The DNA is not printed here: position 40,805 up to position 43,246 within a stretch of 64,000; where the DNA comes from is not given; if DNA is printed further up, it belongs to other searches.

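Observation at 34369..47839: Glycyl-radical enzyme embedded in a two-importer carbohydrate locus with DUF1861-like and URO-D/MtaA-like proteins: candidate uncharacterised anaerobic sugar pathway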

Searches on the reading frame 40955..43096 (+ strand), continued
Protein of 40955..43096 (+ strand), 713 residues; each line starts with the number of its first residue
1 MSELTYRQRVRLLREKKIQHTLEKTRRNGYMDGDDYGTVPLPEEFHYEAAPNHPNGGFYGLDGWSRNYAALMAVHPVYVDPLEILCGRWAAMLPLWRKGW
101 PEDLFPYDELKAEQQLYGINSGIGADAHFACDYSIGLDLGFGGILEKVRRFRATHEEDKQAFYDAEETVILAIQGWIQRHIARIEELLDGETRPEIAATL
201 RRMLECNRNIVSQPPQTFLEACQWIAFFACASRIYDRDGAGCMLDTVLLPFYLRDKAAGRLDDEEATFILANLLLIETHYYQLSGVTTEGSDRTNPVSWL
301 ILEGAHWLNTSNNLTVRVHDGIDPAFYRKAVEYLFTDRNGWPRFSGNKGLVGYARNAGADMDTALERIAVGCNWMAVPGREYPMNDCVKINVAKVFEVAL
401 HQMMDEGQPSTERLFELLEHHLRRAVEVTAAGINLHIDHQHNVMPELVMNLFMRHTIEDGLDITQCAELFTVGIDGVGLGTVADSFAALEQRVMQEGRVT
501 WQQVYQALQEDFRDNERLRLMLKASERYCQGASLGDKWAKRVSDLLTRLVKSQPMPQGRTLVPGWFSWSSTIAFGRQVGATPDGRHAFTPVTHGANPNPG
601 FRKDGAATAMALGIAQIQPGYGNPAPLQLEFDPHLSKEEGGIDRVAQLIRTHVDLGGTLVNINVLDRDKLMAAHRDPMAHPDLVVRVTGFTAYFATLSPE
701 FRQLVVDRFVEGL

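Call 22: find_related_loci(query=A1, collection=genome_contigs, flank=10000)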
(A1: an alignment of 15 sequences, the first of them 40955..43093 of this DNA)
Query A1 (713 aa) in genome_contigs; peptide patterns used: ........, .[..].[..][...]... (x = any residue, [..] = any of these).
597 stretches matched a pattern (row limit reached: there are more); 480 encode a relative of the query (tblastn E <= 1e-3); the best 80 are kept; 80 distinct loci.
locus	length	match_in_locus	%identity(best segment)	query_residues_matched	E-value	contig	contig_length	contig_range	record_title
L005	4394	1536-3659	74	3-711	0e+0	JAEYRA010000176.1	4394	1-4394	MAG: Bacillota bacterium isolate OH_CBB_43 k127_1967581, whole genome shotgun sequence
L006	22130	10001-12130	74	3-713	0e+0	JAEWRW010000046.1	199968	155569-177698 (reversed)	MAG: Bacillota bacterium isolate OH_SBrB_79 k127_476417, whole genome shotgun sequence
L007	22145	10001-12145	67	1-713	0e+0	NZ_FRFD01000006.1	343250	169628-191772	Anaerocolumna xylanovorans DSM 12503, whole genome shotgun sequence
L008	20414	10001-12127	66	4-713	0e+0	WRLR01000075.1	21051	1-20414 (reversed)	MAG: Oscillospiraceae bacterium isolate Th196P3bin33 Ga0099364_10004524, whole genome shotgun sequence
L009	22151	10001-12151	64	1-713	0e+0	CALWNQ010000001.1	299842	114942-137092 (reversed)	MAG: uncultured Clostridia bacterium isolate BRZ_CE__bin104 genome assembly, contig: BRZ_CE__NODE_36_length_299842_cov_7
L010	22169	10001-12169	62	4-713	0e+0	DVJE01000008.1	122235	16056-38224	MAG TPA_asm: Candidatus Gallacutalibacter stercoravium isolate CHK176-13069 CHK176__C26927_L122235_ERR3414571, whole gen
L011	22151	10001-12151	63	1-713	0e+0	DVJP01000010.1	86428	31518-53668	MAG TPA_asm: Candidatus Merdivicinus excrementipullorum isolate CHK199-13235 CHK199__C39261_L86428_ERR3414594, whole gen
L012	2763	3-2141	64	4-713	0e+0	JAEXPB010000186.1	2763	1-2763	MAG: Bacillota bacterium isolate OH_HBrB_171 k127_825825, whole genome shotgun sequence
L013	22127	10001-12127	65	4-710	0e+0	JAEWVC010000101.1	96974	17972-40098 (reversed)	MAG: Bacillota bacterium isolate OH_SDB_44 k127_545624, whole genome shotgun sequence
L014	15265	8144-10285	62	4-713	0e+0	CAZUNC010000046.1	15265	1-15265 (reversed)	MAG TPA_asm: uncultured Defluviitaleaceae bacterium isolate SRP242652_co1_168 genome assembly, contig: NODE_3346_length_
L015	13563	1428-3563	63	4-711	0e+0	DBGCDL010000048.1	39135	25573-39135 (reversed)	MAG TPA_asm: Oscillospiraceae bacterium isolate MAG11225 contig48, whole genome shotgun sequence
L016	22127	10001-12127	64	4-710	0e+0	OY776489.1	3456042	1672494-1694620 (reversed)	MAG: Candidatus Limiplasma sp. isolate f42c1da1-e33c-4644-afb9-aff4e64e7ad6 genome assembly, chromosome: 1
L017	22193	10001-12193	59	5-713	0e+0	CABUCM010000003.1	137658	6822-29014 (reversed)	MAG TPA_asm: uncultured Ruminiclostridium sp. isolate MGYG-HGUT-03872 genome assembly, contig: GUT_GENOME246551_3, whole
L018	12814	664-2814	62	1-713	0e+0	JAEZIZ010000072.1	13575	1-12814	MAG: Bacillota bacterium isolate OH_CDB_211 k127_1883323, whole genome shotgun sequence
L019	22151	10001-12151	62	1-713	0e+0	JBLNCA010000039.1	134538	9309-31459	MAG: Burkholderiales bacterium isolate MAG137 PRJNA950955_bin43_renamed_38, whole genome shotgun sequence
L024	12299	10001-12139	61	4-713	0e+0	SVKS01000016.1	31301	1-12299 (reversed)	MAG: Oscillospiraceae bacterium isolate SIG467 NODE_7859_length_31301_cov_1.354783, whole genome shotgun sequence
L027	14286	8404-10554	62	1-713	0e+0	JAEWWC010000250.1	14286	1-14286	MAG: Bacillota bacterium isolate OH_SDB_84 k127_23189, whole genome shotgun sequence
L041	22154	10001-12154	61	1-713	0e+0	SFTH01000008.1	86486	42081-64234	MAG: bacterium isolate W1P25.031 Contig45, whole genome shotgun sequence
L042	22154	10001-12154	59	4-713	0e+0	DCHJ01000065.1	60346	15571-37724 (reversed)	MAG TPA_asm: Lachnospiraceae bacterium UBA1755 UBA1755_contig_2821, whole genome shotgun sequence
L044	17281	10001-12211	57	4-713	0e+0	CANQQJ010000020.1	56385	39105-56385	MAG: uncultured Clostridia bacterium isolate Lapin-012__bin102 genome assembly, contig: Lapin-012__NODE_1044_length_5638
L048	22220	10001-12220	56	4-713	0e+0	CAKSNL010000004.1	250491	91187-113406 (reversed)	MAG: uncultured Clostridia bacterium isolate REFINED_METABAT215_TOP10_CONTIGS_1500_ASSEMBLY_K77_MERGED__Hadza_PheChl_Fib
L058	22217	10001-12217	56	1-713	0e+0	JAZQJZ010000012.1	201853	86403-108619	MAG: Eubacteriales bacterium isolate T1900044616_TS20190082.MAGScoT_cleanbin_000020 SGB_852_k141_1402636, whole genome s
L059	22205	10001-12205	56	4-710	0e+0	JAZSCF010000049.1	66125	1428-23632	MAG: Acutalibacteraceae bacterium isolate T1900044918_TS20190384.MAGScoT_cleanbin_000008 SGB_3345_k141_1178972, whole ge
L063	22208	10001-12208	57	4-712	0e+0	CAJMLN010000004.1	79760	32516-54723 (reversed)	TPA_asm: uncultured bacterium isolate ERR1430441-bin.54 genome assembly, contig: NODE_453_length_79760_cov_9.048265, who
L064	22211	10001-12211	56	4-713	0e+0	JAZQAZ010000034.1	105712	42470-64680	MAG: Clostridia bacterium isolate T1900044642_TS20190108.MAGScoT_cleanbin_000014 SGB_1279_k141_1532801, whole genome sho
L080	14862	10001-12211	56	4-713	0e+0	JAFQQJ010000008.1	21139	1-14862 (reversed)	MAG: Clostridia bacterium isolate RGIG2055 Goat_Colon-2__c103242, whole genome shotgun sequence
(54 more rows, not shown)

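Call 32: find_encoding_contigs(protein=P0008, flank=10000, max_places=2)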
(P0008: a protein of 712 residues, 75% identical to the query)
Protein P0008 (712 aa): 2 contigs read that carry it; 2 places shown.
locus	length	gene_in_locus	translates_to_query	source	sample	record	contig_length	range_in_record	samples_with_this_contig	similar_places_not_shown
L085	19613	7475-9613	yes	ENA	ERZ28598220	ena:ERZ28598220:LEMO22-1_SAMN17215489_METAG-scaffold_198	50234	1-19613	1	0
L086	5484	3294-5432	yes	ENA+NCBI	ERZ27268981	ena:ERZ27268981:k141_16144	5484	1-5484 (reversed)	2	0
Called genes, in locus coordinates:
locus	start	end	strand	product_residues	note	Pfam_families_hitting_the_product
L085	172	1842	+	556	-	PF00485:PRK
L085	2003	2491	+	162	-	PF04542:Sigma70_r2, PF08281:Sigma70_r4_2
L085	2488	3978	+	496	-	-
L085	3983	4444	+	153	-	-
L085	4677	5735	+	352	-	PF01408:GFO_IDH_MocA, PF02894:GFO_IDH_MocA_C, PF22725:GFO_IDH_MocA_C3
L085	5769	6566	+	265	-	PF01261:AP_endonuc_2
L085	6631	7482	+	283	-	PF13353:Fer4_12, PF04055:Radical_SAM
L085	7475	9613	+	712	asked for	PF02901:PFL-like, PF01228:Gly_radical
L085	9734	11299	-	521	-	PF01547:SBP_bac_1, PF13416:SBP_bac_8 (weak), PF12010:DUF3502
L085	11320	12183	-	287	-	PF00528:BPD_transp_1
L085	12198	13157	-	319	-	PF00528:BPD_transp_1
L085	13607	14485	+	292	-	PF02311:AraC_binding, PF07883:Cupin_2 (weak), PF12833:HTH_18, PF00165:HTH_AraC (weak)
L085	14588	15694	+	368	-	PF00730:HhH-GPD, PF00633:HHH (weak), PF14815:NUDIX_4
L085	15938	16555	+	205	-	PF00929:RNase_T, PF16473:Rv2179c-like (weak)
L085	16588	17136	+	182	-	PF00156:Pribosyltran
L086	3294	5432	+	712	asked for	PF02901:PFL-like, PF01228:Gly_radical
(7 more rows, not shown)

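Call 33: find_encoding_contigs(protein=P0004, flank=10000, max_places=2)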
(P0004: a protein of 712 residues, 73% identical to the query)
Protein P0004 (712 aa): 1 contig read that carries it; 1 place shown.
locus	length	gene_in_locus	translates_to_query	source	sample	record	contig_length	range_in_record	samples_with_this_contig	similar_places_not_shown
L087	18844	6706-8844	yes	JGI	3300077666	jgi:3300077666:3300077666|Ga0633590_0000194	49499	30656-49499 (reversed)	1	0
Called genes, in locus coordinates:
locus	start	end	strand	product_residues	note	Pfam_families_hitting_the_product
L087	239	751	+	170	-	PF04542:Sigma70_r2, PF04297:UPF0122 (weak), PF08281:Sigma70_r4_2, PF04545:Sigma70_r4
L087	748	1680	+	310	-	-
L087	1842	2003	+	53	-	-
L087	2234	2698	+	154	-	PF13302:Acetyltransf_3, PF13420:Acetyltransf_4, PF00583:Acetyltransf_1, PF13673:Acetyltransf_10, PF13508:Acetyltransf_7, PF08445:FR47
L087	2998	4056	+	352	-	PF01408:GFO_IDH_MocA, PF02894:GFO_IDH_MocA_C, PF22725:GFO_IDH_MocA_C3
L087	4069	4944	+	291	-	PF01261:AP_endonuc_2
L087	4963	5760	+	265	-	PF01261:AP_endonuc_2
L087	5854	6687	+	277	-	PF13353:Fer4_12, PF04055:Radical_SAM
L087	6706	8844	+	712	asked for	PF02901:PFL-like, PF01228:Gly_radical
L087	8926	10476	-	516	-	PF01547:SBP_bac_1, PF13416:SBP_bac_8, PF12010:DUF3502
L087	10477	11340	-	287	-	PF00528:BPD_transp_1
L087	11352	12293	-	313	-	PF00528:BPD_transp_1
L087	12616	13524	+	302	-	PF12833:HTH_18, PF00165:HTH_AraC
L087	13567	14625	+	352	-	PF01408:GFO_IDH_MocA, PF22725:GFO_IDH_MocA_C3, PF02894:GFO_IDH_MocA_C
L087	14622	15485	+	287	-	-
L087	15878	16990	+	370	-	PF00135:COesterase (weak), PF20434:BD-FAE, PF07859:Abhydrolase_3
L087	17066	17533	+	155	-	PF03449:GreA_GreB_N, PF01272:GreA_GreB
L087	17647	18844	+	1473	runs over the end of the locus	PF14480:DNA_pol3_a_NI, PF11490:DNA_pol3_a_NII, PF01336:tRNA_anti-codon (weak), PF02811:PHP, PF00929:RNase_T, PF07733:DNA_pol3_alpha, PF17657:DNA_pol3_finger, PF14579:HHH_6, +1 more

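Call 57: search_solved_structures(query=L087:2998-4053:+, max_evalue=0.00001)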
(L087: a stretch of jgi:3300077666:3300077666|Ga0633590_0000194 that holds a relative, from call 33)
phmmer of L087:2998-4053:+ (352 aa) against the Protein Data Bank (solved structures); distinct sequences matched with E-value up to 0.00001: 83 (the best 60 are shown).
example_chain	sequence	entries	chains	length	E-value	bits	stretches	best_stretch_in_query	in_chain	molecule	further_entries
9m3d_B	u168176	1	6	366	2.5e-89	303.1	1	4-346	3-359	DgpA1 from W974-1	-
7xr9_A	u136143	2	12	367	6.9e-82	278.7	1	4-345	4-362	DgpA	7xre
5a02_A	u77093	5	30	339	4.8e-31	111.5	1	2-347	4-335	ALDOSE-ALDOSE OXIDOREDUCTASE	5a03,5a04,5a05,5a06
3e18_A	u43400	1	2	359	2e-28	102.9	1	3-203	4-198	oxidoreductase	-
4h3v_A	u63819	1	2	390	4.5e-28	101.7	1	5-251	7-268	Oxidoreductase domain protein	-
1evj_A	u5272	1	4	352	2.2e-26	96.2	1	7-197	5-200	GLUCOSE-FRUCTOSE OXIDOREDUCTASE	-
3ec7_A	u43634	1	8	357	7e-26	94.5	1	2-155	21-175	Putative Dehydrogenase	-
1ofg_A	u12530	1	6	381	1.6e-25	93.4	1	6-197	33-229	GLUCOSE-FRUCTOSE OXIDOREDUCTASE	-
1ryd_A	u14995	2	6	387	1.6e-25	93.3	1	6-197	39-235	glucose-fructose oxidoreductase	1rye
1h6a_A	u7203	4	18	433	2.4e-25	92.8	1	6-197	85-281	PRECURSOR FORM OF GLUCOSE-FRUCTOSE OXIDOREDUCTASE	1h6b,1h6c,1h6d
3ezy_A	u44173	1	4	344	6.7e-25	91.3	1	4-208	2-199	Dehydrogenase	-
6a3f_A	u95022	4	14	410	7.9e-24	87.8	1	4-248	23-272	Putative dehydrogenase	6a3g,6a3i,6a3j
3cea_A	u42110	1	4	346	3.8e-22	82.3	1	3-214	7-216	Myo-inositol 2-dehydrogenase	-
4had_A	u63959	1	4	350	5.8e-21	78.4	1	31-192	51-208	Probable oxidoreductase protein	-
4fb5_A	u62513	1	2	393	8.1e-20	74.6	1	3-227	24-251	Probable oxidoreductase protein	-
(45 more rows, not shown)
